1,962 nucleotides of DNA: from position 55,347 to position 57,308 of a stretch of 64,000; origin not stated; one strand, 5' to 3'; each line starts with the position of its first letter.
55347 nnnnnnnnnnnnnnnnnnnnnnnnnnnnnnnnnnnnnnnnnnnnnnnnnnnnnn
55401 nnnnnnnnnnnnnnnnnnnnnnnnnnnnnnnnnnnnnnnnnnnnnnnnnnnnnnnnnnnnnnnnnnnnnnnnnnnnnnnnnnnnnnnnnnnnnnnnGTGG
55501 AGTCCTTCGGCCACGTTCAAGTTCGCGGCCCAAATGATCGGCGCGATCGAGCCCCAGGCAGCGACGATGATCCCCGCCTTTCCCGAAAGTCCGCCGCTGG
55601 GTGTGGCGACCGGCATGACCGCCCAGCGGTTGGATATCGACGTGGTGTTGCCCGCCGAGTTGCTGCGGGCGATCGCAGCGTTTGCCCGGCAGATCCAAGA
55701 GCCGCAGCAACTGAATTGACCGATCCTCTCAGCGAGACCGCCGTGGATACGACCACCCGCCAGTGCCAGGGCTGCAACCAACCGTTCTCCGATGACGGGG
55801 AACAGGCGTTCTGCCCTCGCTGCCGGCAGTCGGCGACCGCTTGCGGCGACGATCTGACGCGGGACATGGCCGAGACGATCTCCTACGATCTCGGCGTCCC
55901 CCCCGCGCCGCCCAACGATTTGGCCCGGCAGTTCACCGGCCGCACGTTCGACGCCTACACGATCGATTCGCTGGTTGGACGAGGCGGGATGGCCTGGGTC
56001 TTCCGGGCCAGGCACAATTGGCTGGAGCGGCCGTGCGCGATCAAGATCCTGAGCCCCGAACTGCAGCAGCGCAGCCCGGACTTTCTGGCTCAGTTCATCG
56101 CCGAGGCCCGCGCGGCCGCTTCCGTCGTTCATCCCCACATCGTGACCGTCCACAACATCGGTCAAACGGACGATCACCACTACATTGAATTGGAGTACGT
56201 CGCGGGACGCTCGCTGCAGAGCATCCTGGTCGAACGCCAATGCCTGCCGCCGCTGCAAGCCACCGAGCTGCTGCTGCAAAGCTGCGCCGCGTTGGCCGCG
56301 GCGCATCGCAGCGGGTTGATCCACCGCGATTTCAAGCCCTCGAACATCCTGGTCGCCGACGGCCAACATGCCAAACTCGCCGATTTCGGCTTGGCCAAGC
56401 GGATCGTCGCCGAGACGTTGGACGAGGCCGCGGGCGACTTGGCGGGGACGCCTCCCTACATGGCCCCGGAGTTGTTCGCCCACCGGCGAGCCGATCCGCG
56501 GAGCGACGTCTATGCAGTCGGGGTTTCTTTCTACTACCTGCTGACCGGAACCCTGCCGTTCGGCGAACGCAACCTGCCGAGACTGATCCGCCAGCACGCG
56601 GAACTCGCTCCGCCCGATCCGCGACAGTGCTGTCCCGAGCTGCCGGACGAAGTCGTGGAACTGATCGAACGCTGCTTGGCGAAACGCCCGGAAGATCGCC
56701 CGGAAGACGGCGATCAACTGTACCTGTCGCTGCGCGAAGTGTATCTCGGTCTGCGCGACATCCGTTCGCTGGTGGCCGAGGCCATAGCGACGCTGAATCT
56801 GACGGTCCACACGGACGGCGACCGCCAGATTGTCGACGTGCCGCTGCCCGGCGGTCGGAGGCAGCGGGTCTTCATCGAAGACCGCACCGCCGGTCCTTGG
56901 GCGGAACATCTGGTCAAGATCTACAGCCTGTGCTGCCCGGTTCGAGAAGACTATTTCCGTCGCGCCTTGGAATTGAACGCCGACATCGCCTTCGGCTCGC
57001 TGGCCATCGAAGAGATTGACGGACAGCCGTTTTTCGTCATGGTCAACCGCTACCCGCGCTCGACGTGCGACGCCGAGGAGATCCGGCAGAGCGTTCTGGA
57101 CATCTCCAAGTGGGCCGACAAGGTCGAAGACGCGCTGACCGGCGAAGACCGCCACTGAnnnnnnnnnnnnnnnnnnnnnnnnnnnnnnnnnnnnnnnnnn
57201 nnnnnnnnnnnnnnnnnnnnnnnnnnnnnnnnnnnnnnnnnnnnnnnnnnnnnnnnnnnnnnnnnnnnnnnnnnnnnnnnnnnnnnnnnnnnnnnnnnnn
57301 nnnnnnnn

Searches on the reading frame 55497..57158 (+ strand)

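Call 16: search_protein_families(library=pfam, proteins=[window:55497-57158:+])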
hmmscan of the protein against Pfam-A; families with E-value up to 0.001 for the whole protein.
window:55497-57158:+ (553 aa): 4 families
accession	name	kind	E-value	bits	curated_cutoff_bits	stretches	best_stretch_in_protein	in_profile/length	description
PF00069.31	Pkinase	-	9.9e-50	169.8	31.7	1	154-402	1-252/263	Protein kinase domain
PF07714.23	PK_Tyr_Ser-Thr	-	5.8e-34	118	23.1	1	156-403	3-250/258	Protein tyrosine and serine/threonine kinase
PF03109.22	ABC1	-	8.2e-05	22.3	22.9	1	227-307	142-221/244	ABC1 atypical kinase-like domain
PF01636.29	APH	-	0.00025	21.3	23.2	1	250-300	144-197/239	Phosphotransferase enzyme family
